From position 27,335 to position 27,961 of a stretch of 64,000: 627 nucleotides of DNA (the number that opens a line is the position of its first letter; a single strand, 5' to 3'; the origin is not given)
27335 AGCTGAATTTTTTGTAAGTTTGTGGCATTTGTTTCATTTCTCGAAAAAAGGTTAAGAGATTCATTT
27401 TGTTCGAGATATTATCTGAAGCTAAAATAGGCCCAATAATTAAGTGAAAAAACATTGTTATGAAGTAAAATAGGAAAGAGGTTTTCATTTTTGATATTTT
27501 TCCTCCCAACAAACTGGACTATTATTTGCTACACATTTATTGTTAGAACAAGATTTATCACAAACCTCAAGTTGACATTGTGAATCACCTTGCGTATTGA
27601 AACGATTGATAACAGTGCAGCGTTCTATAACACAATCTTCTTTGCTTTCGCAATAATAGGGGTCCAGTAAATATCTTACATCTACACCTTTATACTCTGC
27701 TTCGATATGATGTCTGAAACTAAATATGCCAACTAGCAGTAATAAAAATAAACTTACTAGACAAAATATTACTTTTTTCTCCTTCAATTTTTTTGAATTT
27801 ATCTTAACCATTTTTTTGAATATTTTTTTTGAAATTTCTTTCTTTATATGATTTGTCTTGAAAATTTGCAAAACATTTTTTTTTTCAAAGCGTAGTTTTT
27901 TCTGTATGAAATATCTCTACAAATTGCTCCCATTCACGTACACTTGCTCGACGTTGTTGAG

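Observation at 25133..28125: Array of paralogous Cys-rich small secreted-protein genes interleaved with internal fragments of the adjacent subtilase gene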

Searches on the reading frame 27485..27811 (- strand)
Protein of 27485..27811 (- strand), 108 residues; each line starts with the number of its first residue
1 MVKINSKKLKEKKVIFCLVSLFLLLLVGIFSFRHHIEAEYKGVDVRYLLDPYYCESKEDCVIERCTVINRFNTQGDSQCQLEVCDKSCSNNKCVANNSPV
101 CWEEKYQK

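Call 8: search_protein_families(library=pfam, proteins=[window:27485-27811:-], max_evalue=0.01)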
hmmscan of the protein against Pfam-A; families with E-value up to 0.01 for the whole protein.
window:27485-27811:- (108 aa): 0 families

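Call 13: find_homologous_proteins(query=window:27485-27811:-, max_evalue=0.01)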
Query window:27485-27811:- (108 aa): 1 proteins with E <= 0.01 among 4 candidates.
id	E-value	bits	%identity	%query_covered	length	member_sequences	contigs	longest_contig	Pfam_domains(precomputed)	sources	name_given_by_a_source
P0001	2.7e-67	241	100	100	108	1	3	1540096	-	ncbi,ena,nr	ncbi:MAG: hypothetical protein H6500_05575 [Candidatus Woesearchaeota archaeon]|nr:MAG: hypothetical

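Call 14: find_encoding_contigs(protein=window:27485-27811:-, flank=10000)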
Protein window:27485-27811:- (108 aa): 4 contigs read that carry it; 4 places shown.
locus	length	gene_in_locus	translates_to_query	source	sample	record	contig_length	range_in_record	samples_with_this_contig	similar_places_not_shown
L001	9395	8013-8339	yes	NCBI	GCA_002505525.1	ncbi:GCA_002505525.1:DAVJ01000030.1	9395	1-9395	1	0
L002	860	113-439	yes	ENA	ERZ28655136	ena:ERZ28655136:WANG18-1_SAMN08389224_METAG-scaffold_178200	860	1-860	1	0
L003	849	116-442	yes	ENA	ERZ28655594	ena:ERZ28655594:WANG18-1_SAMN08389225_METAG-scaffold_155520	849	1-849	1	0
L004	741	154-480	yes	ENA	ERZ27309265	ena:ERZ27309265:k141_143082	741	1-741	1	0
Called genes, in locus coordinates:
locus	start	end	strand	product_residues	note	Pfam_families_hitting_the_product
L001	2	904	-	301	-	?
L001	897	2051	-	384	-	PF03176:MMPL, PF00873:ACR_tran (weak), PF02460:Patched, PF12349:Sterol-sensing (weak)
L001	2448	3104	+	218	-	-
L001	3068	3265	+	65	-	-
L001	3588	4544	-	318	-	PF14520:HHH_5, PF00154:RecA_N, PF08423:Rad51, PF13481:AAA_25 (weak), PF06745:ATPase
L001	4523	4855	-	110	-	-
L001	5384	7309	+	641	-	PF00437:T2SSE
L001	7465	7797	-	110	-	-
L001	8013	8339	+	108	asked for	-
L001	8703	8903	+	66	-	-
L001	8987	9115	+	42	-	-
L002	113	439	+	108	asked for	-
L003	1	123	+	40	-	?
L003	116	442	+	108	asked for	-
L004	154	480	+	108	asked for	-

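Call 35: find_homologous_proteins(query=A5, max_evalue=0.001)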
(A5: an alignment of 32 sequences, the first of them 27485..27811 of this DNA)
Query A5 (32 sequences) (108 aa, profile of the alignment): 5 proteins with E <= 0.001 among 631 candidates.
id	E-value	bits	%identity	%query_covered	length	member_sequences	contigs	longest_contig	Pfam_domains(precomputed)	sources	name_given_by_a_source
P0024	6.8e-20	89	30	47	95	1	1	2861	-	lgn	-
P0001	1.1e-19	88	100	100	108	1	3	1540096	-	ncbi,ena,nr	ncbi:MAG: hypothetical protein H6500_05575 [Candidatus Woesearchaeota archaeon]|nr:MAG: hypothetical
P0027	3.0e-14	71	32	47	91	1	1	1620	-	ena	-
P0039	1.2e-12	66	34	41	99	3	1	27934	-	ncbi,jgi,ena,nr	ncbi:MAG TPA: hypothetical protein VJI13_05775 [Candidatus Norongarragalinales archaeon]|nr:hypothet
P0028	1.7e-9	55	29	57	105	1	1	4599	-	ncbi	-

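Call 66: predict_structure(alignment_id=A5)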
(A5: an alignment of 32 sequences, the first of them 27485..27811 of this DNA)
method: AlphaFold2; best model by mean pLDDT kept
length: 108 residues; sequences in the alignment: 32
mean_pLDDT: 89.3   pTM: 0.68
mean pLDDT of the five models: 89.3, 88.8, 87.3, 85.8, 85.6
residues with pLDDT >= 90: 71; 70-90: 30; 50-70: 7; < 50: 0
segments of 3 or more residues with pLDDT < 50: none
pLDDT, mean of each block of 10 residues (from residue 1): 76 94 97 95 97 98 93 85 90 87 67
secondary structure, 60 per line:
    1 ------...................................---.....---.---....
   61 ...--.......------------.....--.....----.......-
elements in order: H7-41 H45-49 E60-63 E66-69 E85-89 E92-96 H101-107

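Call 71: fold_search(model_id=the predicted structure, library=pdb)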
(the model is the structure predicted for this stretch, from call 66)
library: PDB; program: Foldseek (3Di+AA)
matches with E <= 10: 2; with E <= 0.001: 0
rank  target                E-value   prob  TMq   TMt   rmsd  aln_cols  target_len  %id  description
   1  2luy_MODEL_1_A        8.6e+00  0.02  0.14  0.15  17.5        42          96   10  Solution structure of the tandem zinc finger domain of fission yeast Stc1 (released 2013-05-08)
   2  8zn6_G                9.2e+00  0.01  0.15  0.05   9.9        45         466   16  Crystal Structure of Designed Clock Protein KaiC (released 2025-04-16)

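Call 73: search_protein_families(library=pfam, alignment_id=A5, max_evalue=0.01)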
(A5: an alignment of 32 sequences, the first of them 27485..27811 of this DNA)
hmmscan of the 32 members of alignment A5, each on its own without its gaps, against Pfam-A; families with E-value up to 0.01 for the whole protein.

A. member 1, window:27485-27811:- (108 aa): 0 families

B. families by the number of members that match (of 32 scanned): 4 families
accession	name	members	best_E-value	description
PF25052.1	AtDEF-like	1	0.00032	Defensin-like family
PF11606.14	AlcCBM31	1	0.00034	Family 31 carbohydrate binding protein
PF13314.11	DUF4083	1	0.00034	Domain of unknown function (DUF4083)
PF13786.12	DUF4179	1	0.0083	Domain of unknown function (DUF4179)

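Call 74: search_protein_families(library=ncbifam, alignment_id=A5, max_evalue=0.01)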
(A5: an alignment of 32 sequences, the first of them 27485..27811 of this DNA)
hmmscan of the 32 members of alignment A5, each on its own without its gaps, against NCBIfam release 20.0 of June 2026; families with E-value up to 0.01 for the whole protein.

A. member 1, window:27485-27811:- (108 aa): 0 families

B. families by the number of members that match (of 32 scanned): 6 families
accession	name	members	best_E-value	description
TIGR04370.1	glyco_rpt_poly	2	0.0026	oligosaccharide repeat unit polymerase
NF045846.1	MSC0882_dom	2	0.0034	MSC_0882 family membrane protein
NF041554.1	SA1362_fam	1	0.00027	SA1362 family protein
NF033861.1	sm_mem_Ecr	1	0.0017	Ecr family regulatory small membrane protein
TIGR04518.1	ECF_S_folT_fam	1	0.009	folate family ECF transporter S component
TIGR03926.1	T7_EssB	1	0.0098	type VII secretion protein EssB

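Call 108: search_solved_structures(query=A5, max_evalue=10, show_alignments=2)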
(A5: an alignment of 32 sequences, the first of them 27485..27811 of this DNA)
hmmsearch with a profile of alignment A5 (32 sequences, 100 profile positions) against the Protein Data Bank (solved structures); distinct sequences matched with E-value up to 10: 0.
